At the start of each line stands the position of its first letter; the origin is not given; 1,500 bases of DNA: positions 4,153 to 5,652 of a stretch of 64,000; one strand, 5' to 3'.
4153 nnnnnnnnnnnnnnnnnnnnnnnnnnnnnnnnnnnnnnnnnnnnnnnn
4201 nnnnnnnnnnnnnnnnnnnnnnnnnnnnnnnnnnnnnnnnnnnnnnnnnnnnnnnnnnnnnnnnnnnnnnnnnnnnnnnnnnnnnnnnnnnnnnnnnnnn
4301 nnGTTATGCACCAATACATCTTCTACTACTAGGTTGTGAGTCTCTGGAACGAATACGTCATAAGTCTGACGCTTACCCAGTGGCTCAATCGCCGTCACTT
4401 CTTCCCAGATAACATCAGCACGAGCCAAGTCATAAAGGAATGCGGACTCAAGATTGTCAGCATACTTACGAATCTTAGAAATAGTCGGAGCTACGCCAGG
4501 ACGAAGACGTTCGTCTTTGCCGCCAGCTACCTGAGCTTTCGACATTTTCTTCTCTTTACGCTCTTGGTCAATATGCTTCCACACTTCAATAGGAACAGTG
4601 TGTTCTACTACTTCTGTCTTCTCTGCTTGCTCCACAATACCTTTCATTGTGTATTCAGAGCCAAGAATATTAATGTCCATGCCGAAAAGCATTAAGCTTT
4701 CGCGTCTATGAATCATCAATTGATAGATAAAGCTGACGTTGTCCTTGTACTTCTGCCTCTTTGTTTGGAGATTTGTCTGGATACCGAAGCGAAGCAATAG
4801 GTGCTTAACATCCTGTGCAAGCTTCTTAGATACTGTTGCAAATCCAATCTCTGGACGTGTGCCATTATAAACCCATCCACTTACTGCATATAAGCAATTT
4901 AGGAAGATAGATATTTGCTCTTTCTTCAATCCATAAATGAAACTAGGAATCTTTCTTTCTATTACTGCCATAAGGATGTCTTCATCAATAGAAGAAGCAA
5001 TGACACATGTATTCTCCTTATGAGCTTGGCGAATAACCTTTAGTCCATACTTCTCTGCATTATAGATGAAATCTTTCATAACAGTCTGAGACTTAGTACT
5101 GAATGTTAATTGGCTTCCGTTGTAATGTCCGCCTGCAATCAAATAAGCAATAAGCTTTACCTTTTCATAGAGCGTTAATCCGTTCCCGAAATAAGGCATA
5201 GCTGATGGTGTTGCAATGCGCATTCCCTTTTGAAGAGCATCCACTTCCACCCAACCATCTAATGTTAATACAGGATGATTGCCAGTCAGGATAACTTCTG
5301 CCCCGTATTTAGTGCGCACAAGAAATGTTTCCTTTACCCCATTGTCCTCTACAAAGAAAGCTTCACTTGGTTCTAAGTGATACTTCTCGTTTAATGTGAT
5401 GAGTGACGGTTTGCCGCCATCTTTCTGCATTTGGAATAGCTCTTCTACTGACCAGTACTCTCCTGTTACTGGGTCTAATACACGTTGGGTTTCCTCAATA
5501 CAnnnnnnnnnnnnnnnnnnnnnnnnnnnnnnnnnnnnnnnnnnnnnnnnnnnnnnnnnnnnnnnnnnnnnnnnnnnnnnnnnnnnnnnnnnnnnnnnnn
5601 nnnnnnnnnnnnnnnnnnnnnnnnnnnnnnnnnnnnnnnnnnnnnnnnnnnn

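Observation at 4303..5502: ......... intein splitting the Walker A P-loop of the large terminase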

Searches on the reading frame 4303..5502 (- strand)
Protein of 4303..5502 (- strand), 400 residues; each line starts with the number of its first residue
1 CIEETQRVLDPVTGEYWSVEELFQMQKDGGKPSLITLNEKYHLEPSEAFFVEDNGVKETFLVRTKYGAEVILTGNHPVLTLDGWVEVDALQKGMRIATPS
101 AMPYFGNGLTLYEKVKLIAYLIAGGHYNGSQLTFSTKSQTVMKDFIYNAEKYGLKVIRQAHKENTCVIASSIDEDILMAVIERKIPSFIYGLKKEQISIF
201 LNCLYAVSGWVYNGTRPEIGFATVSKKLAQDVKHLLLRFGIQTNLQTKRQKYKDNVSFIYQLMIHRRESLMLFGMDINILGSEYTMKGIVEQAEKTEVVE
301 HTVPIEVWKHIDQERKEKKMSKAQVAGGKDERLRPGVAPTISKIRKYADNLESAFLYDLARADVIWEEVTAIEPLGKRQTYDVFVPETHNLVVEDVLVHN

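Call 3: search_protein_families(library=pfam, proteins=[window:4303-5502:-], max_evalue=0.1)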
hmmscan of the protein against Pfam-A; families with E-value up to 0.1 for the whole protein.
window:4303-5502:- (400 aa): 5 families
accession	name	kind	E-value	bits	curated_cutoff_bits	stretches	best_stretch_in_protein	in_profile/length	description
PF14890.11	Intein_splicing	-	2e-15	57.4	35.8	1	19-400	12-155/155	Intein splicing domain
PF14528.11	LAGLIDADG_3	-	2.1e-13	50.7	22.5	1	200-273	6-77/82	LAGLIDADG-like domain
PF14527.11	LAGLIDADG_WhiA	-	0.034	14.7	23.2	0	221-253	26-58/93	WhiA LAGLIDADG-like domain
PF10761.14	DUF2590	-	0.046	14.3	27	0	227-256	26-55/100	Protein of unknown function (DUF2590)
PF05204.19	Hom_end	-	0.075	13.6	21.1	0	185-267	2-87/110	Homing endonuclease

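Call 4: search_protein_families(library=phrogs, proteins=[window:4303-5502:-], max_evalue=0.01)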
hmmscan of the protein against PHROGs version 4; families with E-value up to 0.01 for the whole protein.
window:4303-5502:- (400 aa): 2 families
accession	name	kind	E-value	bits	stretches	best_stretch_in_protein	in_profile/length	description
phrog_10028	-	unknown function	0.0016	19.4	1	307-356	12-62/80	-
phrog_1237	-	unknown function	0.0068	17.4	0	225-255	30-60/109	-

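Call 5: search_solved_structures(query=window:4303-5502:-, max_evalue=1, show_alignments=3)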
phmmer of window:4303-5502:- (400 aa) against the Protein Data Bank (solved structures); distinct sequences matched with E-value up to 1: 16.
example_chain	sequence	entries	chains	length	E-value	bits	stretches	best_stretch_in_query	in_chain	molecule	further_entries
2imz_A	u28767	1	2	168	3.9e-15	59.2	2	1-111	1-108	Endonuclease PI-MtuI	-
1mi8_A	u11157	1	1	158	2.4e-11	46.7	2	36-102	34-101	DnaB intein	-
4o1r_A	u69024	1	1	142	4.7e-11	45.7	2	43-99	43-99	Replicative DNA helicase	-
3ifj_A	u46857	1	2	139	4.4e-10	42.5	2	1-98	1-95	Endonuclease PI-MtuI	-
2in9_A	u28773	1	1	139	1.6e-09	40.7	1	1-98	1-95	Endonuclease PI-MtuI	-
6frg_A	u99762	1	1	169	3.2e-09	39.7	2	41-102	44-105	Replicative DNA helicase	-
6frh_A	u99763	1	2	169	3.2e-09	39.7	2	41-102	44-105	Replicative DNA helicase,Replicative DNA helicase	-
2in0_A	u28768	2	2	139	4e-09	39.4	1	1-98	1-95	Endonuclease PI-MtuI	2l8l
3igd_A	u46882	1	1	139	6.7e-09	38.6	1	1-98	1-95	Endonuclease PI-MtuI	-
5k08_A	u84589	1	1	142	2e-08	37.1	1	1-98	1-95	RecA mini intein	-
5i0a_A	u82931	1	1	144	2.2e-08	37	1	1-98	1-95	Intein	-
6fre_A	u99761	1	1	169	7.8e-08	35.1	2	41-102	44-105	Replicative DNA helicase,Replicative DNA helicase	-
7cfv_A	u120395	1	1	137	1.5e-07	34.2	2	51-100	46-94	Spl DnaX mini-intein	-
2in8_A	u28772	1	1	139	1.5e-07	34.2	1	1-98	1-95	Endonuclease PI-MtuI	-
6rpq_A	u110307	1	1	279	0.00016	24.2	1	360-400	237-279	Ubiquitin-like protein SMT3,1108aa long hypothetical cell division control protein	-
1dq3_A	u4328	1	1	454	0.0099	18.3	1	178-273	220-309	ENDONUCLEASE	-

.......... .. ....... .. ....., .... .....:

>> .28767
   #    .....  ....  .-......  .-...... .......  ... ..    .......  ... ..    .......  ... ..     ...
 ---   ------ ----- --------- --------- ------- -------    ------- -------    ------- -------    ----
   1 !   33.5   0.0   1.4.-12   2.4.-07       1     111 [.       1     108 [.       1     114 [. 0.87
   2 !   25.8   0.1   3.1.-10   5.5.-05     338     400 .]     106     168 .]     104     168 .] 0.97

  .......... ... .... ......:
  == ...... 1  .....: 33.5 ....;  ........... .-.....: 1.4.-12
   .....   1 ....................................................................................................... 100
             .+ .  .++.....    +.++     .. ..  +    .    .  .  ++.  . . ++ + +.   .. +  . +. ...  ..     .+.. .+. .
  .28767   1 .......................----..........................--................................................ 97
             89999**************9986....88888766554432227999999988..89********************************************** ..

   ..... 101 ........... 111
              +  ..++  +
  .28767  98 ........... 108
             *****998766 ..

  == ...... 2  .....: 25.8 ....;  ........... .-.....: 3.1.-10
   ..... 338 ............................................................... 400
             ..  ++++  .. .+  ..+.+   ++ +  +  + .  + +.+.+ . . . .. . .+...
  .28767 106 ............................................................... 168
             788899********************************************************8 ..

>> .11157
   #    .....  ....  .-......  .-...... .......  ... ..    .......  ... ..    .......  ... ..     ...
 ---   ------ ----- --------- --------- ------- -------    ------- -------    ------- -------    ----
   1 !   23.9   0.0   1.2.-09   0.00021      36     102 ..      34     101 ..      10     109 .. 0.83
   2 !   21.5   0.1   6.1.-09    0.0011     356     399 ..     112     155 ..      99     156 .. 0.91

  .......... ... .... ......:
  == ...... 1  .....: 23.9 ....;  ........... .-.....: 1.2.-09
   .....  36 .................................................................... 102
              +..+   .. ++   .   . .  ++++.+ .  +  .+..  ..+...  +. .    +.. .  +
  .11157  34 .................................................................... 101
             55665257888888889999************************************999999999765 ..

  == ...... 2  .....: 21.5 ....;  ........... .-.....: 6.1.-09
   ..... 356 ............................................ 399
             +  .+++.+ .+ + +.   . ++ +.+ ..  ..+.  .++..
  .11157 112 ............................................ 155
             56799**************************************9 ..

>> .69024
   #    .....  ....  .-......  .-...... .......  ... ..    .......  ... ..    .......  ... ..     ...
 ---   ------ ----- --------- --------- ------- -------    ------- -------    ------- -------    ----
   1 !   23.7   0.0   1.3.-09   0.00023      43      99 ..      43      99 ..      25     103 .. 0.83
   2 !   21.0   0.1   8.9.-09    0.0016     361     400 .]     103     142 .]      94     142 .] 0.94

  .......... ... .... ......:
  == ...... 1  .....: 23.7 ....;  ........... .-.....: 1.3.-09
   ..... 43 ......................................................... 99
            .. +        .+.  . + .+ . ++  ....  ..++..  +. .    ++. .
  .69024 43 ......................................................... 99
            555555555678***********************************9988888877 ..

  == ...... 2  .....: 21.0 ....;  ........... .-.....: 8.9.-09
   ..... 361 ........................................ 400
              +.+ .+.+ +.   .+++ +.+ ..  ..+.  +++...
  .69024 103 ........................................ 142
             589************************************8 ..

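Call 7: search_protein_families(library=ncbifam, proteins=[window:4303-5502:-], max_evalue=0.01)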
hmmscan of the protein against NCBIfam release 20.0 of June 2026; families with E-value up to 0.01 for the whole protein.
window:4303-5502:- (400 aa): 9 families
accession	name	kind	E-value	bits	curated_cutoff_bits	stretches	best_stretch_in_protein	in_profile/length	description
NF005852.0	PRK07773.1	equivalog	3.7e-45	154.5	780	1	1-400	398-826/886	replicative DNA helicase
NF007072.0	PRK09519.1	equivalog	1.6e-19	69.8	1024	2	1-246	252-513/790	intein-containing recombinase RecA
NF006207.0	PRK08332.1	equivalog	1.2e-13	49.3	2400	1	50-249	939-1147/1684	vitamin B12-dependent ribonucleotide reductase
NF038098.1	GyrA_w_intein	exception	2.9e-11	42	1850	1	167-400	306-537/1232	intein-containing DNA gyrase subunit A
NF011418.0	PRK14845.1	equivalog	6.4e-10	37.4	756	1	62-298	96-320/1049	translation initiation factor IF-2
NF011303.0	PRK14715.1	equivalog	7.5e-08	29.9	1585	1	116-283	1122-1300/1627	DNA-directed DNA polymerase II large subunit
NF038162.1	RtcB_rel_intein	exception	1.6e-07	29.8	1150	1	1-98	95-189/961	intein-containing RtcB family protein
NF045703.1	rSAM_Tes_intein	exception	1e-06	26.9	1700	1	113-268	370-536/1040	tetraether lipid synthase Tes, intein-containing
TIGR01445.1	intein_Nterm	domain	3.7e-06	27.8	24.5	1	1-80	1-83/83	intein N-terminal splicing region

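Call 13: search_dna_similar(query=window:4303-5502:-, collection=phages, mode=protein, max_rows=40, max_evalue=0.00001)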
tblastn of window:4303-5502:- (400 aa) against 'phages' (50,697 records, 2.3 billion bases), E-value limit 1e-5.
Records with a match: 28; places in all: 28; records where one place covers at least 80% of the query: 27.
Best place of each record, by identity: <60% 28.
By first word of the organism name: Staphylococcus 18; Bacillus 7; Psychrobacillus 1; Mammaliicoccus 1; uncultured 1.
By host as written in the record: - 5; Staphylococcus epidermidis 4; Staphylococcus epidermidis F12 4; Bacillus pumilus GR8 4; Staphylococcus aureus 2; Staphylococcus epidermidis COB-Sec1 2; Bacillus australimaris sKR4M-27 1; Bacillus cereus BC102p 1; and 5 more.
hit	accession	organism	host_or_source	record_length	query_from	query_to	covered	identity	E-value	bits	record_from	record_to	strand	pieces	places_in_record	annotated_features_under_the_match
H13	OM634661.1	Bacillus phage vB_BauM_KLEB27-3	Bacillus australimaris sKR4M-27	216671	1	400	100%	57.6%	2e-152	482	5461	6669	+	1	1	terminase large subunit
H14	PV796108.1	Bacillus phage Edson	Bacillus cereus BC102p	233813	1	400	100%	44.1%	3e-102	337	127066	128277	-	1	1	hypothetical protein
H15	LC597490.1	Bacillus phage vB_BceM_WH1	Bacillus cereus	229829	1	400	100%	43.6%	7e-102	337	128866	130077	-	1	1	phage terminase large subunit family protein_gp116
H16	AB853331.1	Staphylococcus phage S25-4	isolated from the sewage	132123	1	400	100%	23.0%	1e-6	57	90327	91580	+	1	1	putative helicase with intein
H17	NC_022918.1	Staphylococcus phage S25-4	isolated from the sewage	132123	1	400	100%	23.0%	1e-6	57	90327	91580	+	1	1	DNA helicase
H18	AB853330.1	Staphylococcus phage S25-3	isolated from the sewage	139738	1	400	100%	23.0%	1e-6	57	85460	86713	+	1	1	putative helicase with intein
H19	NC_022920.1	Staphylococcus phage S25-3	isolated from the sewage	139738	1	400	100%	23.0%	1e-6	57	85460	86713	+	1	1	DNA helicase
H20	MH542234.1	Staphylococcus phage Terranova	Staphylococcus epidermidis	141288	1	400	100%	23.0%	2e-6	56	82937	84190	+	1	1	intein-containing DNA helicase precursor | DNA helicase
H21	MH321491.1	Staphylococcus phage Twillingate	Staphylococcus epidermidis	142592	1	400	100%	23.0%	3e-6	56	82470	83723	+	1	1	intein-containing DNA helicase precursor | DNA helicase | intein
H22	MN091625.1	Staphylococcus phage PALS_1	Staphylococcus aureus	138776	1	400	100%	23.0%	3e-6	56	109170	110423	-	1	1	DNA helicase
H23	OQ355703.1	Staphylococcus phage vB_SepM_BE25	Staphylococcus epidermidis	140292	1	400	100%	22.7%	2e-6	56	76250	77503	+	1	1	DNA helicase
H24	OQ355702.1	Staphylococcus phage vB_SepM_BE24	Staphylococcus epidermidis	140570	1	400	100%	22.7%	2e-6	56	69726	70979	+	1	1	DNA helicase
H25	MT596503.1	Staphylococcus phage vB_SepM_BE06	Staphylococcus epidermidis F12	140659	1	400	100%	22.7%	2e-6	56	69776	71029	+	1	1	DNA helicase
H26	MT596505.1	Staphylococcus phage vB_SepM_BE08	Staphylococcus epidermidis F12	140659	1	400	100%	22.7%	2e-6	56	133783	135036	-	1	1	gyrA: DNA gyrase subunit A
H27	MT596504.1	Staphylococcus phage vB_SepM_BE07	Staphylococcus epidermidis F12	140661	1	400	100%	22.7%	2e-6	56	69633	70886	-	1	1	gyrA: DNA gyrase subunit A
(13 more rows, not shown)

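Call 26: find_homologous_proteins(query=window:4303-5502:-, max_evalue=0.00001)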
Query window:4303-5502:- (400 aa): 75 proteins with E <= 0.00001 among 3952 candidates.
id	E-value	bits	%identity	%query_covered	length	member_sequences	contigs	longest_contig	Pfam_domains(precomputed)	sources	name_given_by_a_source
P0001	1.4e-168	579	63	100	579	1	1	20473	PF14528.12,PF14890.12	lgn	-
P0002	9.3e-150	517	61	100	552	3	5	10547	PF14528.12,PF14890.12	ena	-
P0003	6.0e-138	478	55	100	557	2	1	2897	PF14528.12,PF14890.12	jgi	-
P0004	1.4e-125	438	51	100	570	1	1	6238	PF14528.12,PF14890.12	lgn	-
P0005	3.6e-121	423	53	100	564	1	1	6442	PF14528.12,PF14890.12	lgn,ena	-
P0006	1.2e-117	412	52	100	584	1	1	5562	PF14528.12,PF14890.12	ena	-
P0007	1.0e-112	395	49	100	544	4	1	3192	PF14528.12,PF14890.12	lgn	-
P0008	2.2e-112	394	47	100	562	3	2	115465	PF14528.12,PF14890.12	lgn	-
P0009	3.8e-112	393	49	100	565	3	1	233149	PF14528.12,PF14890.12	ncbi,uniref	ncbi:LAGLIDADG family homing endonuclease [Cytobacillus horneckiae]|uniref:LAGLIDADG family homing e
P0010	5.8e-111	390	48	100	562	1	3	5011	PF14528.12,PF14890.12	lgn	-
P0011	1.0e-110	389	47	100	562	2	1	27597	PF14528.12,PF14890.12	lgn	-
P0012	4.1e-109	383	46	100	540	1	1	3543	PF14528.12,PF14890.12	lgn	-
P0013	1.5e-108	382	46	100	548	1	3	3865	PF14528.12,PF14890.12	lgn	-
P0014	9.2e-107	376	46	100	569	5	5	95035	PF14528.12,PF14890.12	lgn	-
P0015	1.5e-105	372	44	100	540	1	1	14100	PF14528.12,PF14890.12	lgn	-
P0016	7.1e-99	350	45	100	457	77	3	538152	PF14528.12,PF14890.12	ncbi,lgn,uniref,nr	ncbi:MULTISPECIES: LAGLIDADG family homing endonuclease [Bacillus]|uniref:LAGLIDADG family homing en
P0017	7.5e-98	346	45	100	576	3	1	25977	PF14528.12,PF14890.12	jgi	-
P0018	5.3e-93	330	44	100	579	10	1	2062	PF14528.12,PF14890.12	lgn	-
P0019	1.1e-88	316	42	100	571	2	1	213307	PF14528.12,PF14890.12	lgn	-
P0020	7.2e-88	313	43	100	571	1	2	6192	PF14528.12,PF14890.12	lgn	-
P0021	1.6e-86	309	39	100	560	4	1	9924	PF14528.12,PF14890.12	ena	-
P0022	3.0e-86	308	39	100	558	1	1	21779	PF14528.12,PF14890.12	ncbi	-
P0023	7.2e-86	307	40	100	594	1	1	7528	PF14528.12,PF14890.12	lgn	-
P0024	9.6e-86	306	41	100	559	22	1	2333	PF14528.12,PF14890.12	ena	-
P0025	3.8e-85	305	39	100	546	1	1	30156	PF14528.12,PF14890.12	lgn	-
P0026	1.2e-84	303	39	100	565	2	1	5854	PF14528.12,PF14890.12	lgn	-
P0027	5.1e-84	301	38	100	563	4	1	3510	PF14528.12,PF14890.12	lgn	-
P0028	2.1e-83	299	40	100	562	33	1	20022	PF14528.12,PF14890.12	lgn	-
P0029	1.6e-82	296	40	100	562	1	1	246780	PF14528.12,PF14890.12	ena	-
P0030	1.3e-81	293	43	100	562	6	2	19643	PF14528.12,PF14890.12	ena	-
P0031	7.6e-81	290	40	100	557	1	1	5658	PF14528.12,PF14890.12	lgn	-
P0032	1.6e-80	289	38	100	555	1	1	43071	PF14528.12,PF14890.12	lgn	-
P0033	1.3e-79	286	39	100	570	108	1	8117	PF14528.12,PF14890.12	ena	-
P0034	9.9e-79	283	39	100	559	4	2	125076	PF14528.12,PF14890.12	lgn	-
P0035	6.1e-77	278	38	100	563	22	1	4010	PF14528.12,PF14890.12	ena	-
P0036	9.3e-77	277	38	100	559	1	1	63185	PF14528.12,PF14890.12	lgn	-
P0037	1.9e-76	276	37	100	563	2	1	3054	PF14528.12,PF14890.12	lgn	-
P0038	3.7e-76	275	38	100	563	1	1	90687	PF14528.12,PF14890.12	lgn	-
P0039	1.3e-75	273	36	100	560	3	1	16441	PF14528.12,PF14890.12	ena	-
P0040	1.8e-75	273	41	100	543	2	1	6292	PF14528.12,PF14890.12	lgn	-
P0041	1.8e-74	269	37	100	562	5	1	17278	PF14528.12,PF14890.12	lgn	-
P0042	4.5e-73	265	37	100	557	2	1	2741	PF14528.12,PF14890.12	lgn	-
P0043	8.8e-73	264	37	100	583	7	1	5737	PF14528.12,PF14890.12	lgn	-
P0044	1.7e-72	263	39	100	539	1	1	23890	PF14528.12,PF14890.12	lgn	-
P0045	2.9e-72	262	35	100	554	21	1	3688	PF14528.12,PF14890.12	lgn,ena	-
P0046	1.3e-71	260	38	100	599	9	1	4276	PF14528.12,PF14890.12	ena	-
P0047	4.6e-66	242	34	100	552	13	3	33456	PF14528.12,PF14890.12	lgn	-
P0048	1.3e-65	240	35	100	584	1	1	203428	PF14528.12,PF14890.12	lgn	-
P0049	2.5e-64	236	33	100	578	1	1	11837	PF14528.12,PF14890.12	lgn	-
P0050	3.2e-64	236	35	100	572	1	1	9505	PF14528.12,PF14890.12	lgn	-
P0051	3.6e-64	235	36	100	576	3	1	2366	PF14528.12,PF14890.12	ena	-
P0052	4.2e-62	229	50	59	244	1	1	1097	PF14528.12,PF14890.12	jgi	jgi:intein/homing endonuclease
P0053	1.4e-60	224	37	100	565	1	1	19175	PF14528.12,PF14890.12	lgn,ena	-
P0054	4.8e-60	222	44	71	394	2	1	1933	PF14528.12,PF14890.12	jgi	jgi:hypothetical protein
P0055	2.9e-57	213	33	100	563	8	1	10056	PF14528.12,PF14890.12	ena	-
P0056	8.1e-53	198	32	100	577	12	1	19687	PF14528.12,PF14890.12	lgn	-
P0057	4.0e-51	193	34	100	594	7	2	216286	PF14528.12,PF14890.12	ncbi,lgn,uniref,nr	ncbi:LAGLIDADG family homing endonuclease [Enterococcus casseliflavus]|uniref:LAGLIDADG family homin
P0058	1.8e-41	161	33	57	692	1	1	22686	PF03796.22,PF14528.12,PF14890.12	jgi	jgi:replicative DNA helicase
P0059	3.5e-41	160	29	100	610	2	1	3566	PF03796.22,PF14528.12,PF13481.13,PF14890.12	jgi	jgi:replicative DNA helicase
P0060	4.8e-37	146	29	55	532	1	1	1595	PF14528.12,PF14890.12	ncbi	ncbi:MAG: LAGLIDADG family homing endonuclease, partial [Chloroflexota bacterium]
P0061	5.5e-36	143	29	55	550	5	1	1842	PF14528.12,PF14890.12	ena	-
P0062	1.1e-33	135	52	27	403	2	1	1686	PF14890.12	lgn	-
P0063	3.1e-32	130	28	60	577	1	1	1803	PF03796.22,PF13481.13,PF14890.12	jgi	jgi:replicative DNA helicase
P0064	1.4e-30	125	50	37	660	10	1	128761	PF14890.12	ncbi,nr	ncbi:Hypothetical protein RBTH_06375 [Bacillus thuringiensis serovar israelensis ATCC 35646]|nr:Hypo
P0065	3.6e-30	124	31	62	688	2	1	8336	PF03796.22,PF13481.13,PF14890.12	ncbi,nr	ncbi:MAG: replicative DNA helicase, partial [Armatimonadota bacterium]|nr:replicative DNA helicase [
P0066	2.5e-29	121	35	60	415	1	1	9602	PF14890.12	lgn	-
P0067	3.1e-29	120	27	100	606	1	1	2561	PF03796.22,PF14528.12,PF13481.13,PF14890.12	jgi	jgi:replicative DNA helicase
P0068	5.0e-29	120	32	41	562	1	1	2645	PF18073.8,PF14528.12,PF13560.13,PF14890.12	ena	-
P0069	5.5e-28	116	44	27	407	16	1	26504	PF14890.12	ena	-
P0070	3.1e-27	114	29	91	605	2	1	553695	PF03796.22,PF14528.12,PF14890.12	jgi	jgi:replicative DNA helicase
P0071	5.5e-26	110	27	82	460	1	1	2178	PF03796.22,PF14528.12,PF14890.12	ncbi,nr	ncbi:MAG: replicative DNA helicase, partial [Phormidesmis sp. CAN_BIN36]|nr:replicative DNA helicase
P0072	6.9e-25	106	30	63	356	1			PF18073.8,PF06745.20,PF14528.12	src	-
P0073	7.3e-25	106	32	54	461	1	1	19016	PF03796.22,PF14528.12,PF13481.13,PF14890.12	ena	-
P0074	2.1e-24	105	36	51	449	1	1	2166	PF03796.22,PF14528.12,PF13481.13,PF14890.12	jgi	jgi:replicative DNA helicase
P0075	5.1e-13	67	53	14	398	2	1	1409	PF03796.22,PF13481.13,PF14890.12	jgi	jgi:replicative DNA helicase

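Call 42: predict_structure(alignment_id=A3)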
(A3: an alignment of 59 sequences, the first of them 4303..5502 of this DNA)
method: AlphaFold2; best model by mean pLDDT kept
length: 400 residues; sequences in the alignment: 59
mean_pLDDT: 96.9   pTM: 0.94
mean pLDDT of the five models: 96.9, 96.6, 96.3, 96.2, 96.2
residues with pLDDT >= 90: 395; 70-90: 5; 50-70: 0; < 50: 0
segments of 3 or more residues with pLDDT < 50: none
pLDDT, mean of each block of 10 residues (from residue 1): 97 98 97 97 96 98 98 98 98 98 98 98 97 97 98 96 95 96 97 98 98 95 98 98 97 95 97 96 92 94 97 98 95 95 98 98 98 98 95 97
secondary structure, 60 per line:
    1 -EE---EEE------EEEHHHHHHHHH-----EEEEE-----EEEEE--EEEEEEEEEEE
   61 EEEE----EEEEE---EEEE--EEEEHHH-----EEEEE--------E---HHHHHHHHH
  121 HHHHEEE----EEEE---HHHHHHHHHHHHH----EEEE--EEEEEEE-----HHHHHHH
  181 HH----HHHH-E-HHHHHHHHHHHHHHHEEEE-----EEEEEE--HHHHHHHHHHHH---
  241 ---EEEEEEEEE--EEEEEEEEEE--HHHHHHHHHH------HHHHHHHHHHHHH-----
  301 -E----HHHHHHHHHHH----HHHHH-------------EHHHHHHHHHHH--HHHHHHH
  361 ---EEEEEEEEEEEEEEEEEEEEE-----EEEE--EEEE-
elements in order: E7-9 E16-18 H19-27 E33-37 E43-47 E50-64 E69-73 E77-80 E83-86 E95-99 H112-124 E125-127 E132-135 H139-151 E156-159 E162-168 H174-182 H187-190 H194-208 E209-212 E218-223 H226-237 E244-252 E255-264 H267-276 H283-295 H307-317 H322-326 H341-351 H354-360 E364-384 E390-393 E396-399
